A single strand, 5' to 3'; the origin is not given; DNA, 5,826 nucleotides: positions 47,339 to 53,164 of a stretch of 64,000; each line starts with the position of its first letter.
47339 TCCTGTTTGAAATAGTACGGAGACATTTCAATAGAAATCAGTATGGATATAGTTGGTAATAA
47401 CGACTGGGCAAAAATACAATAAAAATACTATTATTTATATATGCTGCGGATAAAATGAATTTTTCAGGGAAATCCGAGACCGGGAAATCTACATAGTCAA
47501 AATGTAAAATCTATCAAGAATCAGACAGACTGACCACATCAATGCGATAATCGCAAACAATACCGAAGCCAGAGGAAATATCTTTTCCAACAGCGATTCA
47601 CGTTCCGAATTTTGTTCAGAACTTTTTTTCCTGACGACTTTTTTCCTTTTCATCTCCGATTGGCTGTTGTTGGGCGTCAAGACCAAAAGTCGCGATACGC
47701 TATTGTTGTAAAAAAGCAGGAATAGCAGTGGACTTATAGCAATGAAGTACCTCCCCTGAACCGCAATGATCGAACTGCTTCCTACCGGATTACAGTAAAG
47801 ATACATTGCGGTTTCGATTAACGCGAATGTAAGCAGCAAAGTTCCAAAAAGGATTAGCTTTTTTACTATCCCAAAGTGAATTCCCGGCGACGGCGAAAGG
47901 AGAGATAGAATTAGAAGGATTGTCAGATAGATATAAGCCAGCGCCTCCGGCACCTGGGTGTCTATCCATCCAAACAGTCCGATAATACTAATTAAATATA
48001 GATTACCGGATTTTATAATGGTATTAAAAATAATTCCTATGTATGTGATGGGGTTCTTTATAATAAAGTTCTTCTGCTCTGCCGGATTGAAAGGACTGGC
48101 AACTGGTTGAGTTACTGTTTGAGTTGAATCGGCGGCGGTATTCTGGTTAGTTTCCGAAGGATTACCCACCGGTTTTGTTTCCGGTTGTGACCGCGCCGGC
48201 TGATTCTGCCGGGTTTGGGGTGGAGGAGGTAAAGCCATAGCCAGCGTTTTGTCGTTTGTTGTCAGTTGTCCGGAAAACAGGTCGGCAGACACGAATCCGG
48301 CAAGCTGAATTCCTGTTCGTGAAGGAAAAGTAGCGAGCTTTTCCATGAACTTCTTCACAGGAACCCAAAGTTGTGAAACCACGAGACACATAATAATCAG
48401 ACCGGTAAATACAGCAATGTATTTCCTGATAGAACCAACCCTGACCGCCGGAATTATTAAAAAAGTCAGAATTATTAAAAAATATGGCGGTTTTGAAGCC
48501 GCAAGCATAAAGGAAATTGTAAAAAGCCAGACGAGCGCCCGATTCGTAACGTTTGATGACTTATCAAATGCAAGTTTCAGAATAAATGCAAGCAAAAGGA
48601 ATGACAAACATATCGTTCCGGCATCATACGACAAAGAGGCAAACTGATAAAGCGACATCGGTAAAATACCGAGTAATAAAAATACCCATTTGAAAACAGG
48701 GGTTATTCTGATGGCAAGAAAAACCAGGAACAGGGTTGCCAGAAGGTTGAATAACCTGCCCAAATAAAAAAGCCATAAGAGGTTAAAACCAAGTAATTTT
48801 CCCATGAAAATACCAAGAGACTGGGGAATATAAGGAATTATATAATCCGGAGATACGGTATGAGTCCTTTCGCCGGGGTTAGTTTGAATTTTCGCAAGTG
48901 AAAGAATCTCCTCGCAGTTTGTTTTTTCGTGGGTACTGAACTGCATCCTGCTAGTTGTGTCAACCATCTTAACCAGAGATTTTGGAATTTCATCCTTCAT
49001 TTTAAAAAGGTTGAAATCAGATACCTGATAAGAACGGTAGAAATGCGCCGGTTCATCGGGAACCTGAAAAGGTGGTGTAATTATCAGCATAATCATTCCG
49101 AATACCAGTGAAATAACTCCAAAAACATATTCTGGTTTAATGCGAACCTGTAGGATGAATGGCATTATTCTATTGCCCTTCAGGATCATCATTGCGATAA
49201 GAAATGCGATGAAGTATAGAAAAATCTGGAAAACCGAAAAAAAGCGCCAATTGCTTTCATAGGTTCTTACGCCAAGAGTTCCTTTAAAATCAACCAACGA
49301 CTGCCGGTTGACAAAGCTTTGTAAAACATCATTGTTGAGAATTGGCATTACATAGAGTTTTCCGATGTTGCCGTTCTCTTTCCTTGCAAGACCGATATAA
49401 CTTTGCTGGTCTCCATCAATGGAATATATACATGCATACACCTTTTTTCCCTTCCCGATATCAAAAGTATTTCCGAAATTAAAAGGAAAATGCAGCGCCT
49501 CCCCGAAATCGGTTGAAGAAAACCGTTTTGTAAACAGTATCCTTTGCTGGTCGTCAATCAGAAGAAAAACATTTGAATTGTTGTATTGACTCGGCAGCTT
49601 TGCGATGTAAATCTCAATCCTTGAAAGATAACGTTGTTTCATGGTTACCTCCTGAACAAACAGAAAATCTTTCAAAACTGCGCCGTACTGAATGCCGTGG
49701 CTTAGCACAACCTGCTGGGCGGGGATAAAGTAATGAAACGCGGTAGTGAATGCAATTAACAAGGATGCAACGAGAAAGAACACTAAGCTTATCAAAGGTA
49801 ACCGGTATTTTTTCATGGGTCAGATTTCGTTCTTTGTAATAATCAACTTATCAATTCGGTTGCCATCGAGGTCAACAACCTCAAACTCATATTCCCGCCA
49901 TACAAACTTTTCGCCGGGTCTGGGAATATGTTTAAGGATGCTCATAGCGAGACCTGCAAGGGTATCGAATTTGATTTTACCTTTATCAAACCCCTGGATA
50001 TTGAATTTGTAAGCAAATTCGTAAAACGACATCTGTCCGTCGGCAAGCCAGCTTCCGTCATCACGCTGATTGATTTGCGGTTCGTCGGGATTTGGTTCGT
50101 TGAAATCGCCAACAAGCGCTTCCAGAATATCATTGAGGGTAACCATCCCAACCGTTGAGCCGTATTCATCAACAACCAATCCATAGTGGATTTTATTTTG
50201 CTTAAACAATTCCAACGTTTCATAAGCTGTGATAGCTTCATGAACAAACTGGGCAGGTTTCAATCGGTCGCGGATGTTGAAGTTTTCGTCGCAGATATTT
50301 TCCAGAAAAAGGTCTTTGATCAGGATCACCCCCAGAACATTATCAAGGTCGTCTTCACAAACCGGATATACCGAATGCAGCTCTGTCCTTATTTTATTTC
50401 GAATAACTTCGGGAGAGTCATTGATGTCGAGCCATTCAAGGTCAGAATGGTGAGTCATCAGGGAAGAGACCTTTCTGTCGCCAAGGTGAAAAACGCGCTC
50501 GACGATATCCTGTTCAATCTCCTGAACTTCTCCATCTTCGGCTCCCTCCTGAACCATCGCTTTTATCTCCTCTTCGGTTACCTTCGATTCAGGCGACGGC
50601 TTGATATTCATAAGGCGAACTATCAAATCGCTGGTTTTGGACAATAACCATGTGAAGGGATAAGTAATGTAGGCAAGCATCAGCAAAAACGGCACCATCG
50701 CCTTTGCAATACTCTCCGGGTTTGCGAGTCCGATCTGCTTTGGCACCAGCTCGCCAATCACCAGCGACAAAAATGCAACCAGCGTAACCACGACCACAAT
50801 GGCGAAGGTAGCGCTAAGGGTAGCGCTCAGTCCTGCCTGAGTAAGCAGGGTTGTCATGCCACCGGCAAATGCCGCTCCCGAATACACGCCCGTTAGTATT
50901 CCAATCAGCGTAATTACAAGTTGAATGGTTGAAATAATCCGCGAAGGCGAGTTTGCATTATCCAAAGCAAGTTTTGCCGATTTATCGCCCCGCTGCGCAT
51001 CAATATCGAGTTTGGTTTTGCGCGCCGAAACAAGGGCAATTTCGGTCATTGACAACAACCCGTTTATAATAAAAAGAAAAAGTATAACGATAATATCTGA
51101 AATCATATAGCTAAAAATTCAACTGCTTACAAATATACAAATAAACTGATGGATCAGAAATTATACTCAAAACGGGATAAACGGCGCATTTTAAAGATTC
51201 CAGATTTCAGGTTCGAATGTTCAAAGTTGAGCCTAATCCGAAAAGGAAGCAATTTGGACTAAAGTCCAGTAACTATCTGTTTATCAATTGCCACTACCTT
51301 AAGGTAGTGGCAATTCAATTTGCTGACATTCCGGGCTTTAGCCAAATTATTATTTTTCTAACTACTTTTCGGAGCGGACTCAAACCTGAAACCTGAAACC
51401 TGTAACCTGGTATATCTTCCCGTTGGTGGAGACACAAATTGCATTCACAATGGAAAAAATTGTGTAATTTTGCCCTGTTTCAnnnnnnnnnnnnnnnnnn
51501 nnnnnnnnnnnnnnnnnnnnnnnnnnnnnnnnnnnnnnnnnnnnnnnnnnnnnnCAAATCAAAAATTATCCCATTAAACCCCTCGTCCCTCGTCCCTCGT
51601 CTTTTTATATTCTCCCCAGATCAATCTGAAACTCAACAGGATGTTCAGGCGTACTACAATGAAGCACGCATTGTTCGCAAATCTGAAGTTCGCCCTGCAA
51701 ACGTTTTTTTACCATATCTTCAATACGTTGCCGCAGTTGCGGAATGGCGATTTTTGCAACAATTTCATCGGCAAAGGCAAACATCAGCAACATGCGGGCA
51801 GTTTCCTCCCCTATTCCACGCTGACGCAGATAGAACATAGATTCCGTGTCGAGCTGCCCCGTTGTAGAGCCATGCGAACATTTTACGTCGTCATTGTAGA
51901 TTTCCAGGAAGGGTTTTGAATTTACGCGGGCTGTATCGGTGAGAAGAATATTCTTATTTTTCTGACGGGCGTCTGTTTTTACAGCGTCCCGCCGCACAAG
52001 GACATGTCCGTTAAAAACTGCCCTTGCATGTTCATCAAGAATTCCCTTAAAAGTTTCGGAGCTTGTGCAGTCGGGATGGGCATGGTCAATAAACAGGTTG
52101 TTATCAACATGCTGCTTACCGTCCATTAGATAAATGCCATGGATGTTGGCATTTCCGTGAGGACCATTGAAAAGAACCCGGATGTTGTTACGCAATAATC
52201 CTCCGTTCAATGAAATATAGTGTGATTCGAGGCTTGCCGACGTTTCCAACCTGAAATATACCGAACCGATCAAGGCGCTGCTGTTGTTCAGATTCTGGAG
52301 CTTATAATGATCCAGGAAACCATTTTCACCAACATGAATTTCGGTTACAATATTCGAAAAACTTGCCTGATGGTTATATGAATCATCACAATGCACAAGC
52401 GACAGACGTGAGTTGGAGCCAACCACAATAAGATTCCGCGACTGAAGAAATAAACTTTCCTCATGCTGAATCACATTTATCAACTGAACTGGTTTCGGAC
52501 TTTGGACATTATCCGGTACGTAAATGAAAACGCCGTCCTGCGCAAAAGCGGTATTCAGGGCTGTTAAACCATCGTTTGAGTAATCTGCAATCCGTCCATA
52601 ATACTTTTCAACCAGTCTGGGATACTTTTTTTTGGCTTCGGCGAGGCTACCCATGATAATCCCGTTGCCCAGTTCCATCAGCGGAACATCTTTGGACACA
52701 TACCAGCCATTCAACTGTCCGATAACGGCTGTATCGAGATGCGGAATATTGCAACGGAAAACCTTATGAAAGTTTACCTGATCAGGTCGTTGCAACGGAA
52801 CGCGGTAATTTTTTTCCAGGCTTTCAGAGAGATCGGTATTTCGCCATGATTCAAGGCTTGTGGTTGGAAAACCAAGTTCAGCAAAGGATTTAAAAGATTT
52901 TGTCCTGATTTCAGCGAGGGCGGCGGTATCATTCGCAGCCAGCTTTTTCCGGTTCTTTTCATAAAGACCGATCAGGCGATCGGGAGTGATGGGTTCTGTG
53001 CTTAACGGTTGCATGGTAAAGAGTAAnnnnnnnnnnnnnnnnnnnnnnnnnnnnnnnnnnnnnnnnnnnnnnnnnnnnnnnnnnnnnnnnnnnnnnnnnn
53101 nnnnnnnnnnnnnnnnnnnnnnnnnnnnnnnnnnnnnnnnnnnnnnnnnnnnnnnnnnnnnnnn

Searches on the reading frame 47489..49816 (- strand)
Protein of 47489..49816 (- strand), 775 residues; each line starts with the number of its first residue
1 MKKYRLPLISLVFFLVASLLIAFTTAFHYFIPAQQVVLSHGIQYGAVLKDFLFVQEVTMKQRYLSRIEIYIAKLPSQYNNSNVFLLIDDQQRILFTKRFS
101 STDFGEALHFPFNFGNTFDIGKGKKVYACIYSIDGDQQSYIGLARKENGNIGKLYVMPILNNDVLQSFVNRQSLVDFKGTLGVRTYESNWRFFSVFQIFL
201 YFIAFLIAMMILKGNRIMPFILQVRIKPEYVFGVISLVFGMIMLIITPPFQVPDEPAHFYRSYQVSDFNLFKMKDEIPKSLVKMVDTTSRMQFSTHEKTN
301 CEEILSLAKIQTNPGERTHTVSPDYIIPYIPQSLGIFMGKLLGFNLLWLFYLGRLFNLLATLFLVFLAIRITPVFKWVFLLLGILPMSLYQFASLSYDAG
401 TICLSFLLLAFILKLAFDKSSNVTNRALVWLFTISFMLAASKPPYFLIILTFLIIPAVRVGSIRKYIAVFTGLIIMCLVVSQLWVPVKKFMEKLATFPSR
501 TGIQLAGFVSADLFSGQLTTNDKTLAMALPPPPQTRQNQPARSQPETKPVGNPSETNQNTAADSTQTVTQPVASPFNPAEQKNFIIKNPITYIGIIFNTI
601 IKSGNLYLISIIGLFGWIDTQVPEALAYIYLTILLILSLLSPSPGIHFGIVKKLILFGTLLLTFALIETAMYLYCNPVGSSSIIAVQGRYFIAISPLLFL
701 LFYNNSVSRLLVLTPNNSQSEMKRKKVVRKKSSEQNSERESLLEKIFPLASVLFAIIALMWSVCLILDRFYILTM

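Call 14: search_protein_families(library=pfam, proteins=[window:47489-49816:-], max_evalue=0.001)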
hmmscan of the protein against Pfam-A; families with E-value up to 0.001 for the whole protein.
window:47489-49816:- (775 aa): 1 family
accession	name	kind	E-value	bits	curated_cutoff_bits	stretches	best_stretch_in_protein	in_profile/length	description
PF09913.15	DUF2142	-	2.4e-52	178.5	30.1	2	237-486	1-264/395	Predicted membrane protein (DUF2142)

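Call 88: search_protein_families(library=ncbifam, proteins=[window:47489-49816:-], max_evalue=0.01)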
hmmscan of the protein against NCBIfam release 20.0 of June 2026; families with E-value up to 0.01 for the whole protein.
window:47489-49816:- (775 aa): 0 families

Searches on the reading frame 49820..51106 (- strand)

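Call 14: search_protein_families(library=pfam, proteins=[window:49820-51106:-], max_evalue=0.001)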
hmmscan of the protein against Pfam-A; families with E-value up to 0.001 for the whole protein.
window:49820-51106:- (428 aa): 3 families
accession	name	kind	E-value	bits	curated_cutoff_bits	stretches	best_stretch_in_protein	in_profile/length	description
PF01595.25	CNNM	-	7.2e-46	156.6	28.4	1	6-196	1-179/181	Cyclin M transmembrane N-terminal domain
PF03471.22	CorC_HlyC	-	9.9e-19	67.6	27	1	347-426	2-80/81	Transporter associated domain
PF00571.33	CBS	-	2.4e-14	53.8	24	1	284-332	8-56/57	CBS domain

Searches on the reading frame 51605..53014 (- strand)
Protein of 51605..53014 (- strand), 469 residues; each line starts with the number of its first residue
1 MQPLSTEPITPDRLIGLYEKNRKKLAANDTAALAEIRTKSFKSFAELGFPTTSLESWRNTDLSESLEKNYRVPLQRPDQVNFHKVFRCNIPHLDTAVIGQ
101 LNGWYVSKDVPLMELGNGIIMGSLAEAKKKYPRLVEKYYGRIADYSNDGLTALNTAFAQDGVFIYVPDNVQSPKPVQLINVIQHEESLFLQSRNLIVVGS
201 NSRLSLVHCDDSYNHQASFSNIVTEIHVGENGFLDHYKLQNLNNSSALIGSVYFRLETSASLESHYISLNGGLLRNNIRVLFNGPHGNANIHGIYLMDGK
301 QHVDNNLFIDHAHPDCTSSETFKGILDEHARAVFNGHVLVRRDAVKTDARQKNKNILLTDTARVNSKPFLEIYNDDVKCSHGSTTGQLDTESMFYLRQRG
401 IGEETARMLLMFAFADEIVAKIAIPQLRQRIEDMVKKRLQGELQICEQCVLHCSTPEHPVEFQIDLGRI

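Call 14: search_protein_families(library=pfam, proteins=[window:51605-53014:-], max_evalue=0.001)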
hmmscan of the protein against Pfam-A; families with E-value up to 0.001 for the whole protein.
window:51605-53014:- (469 aa): 2 families
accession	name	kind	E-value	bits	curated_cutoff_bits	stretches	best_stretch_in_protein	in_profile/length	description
PF01458.23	SUFBD_core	-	5e-79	265.5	27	1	185-414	5-232/232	SUF system FeS cluster assembly, SufBD core domain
PF19295.5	SufBD_N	-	1.3e-51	175.1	23.5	1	13-178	6-172/172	SufBD protein N-terminal region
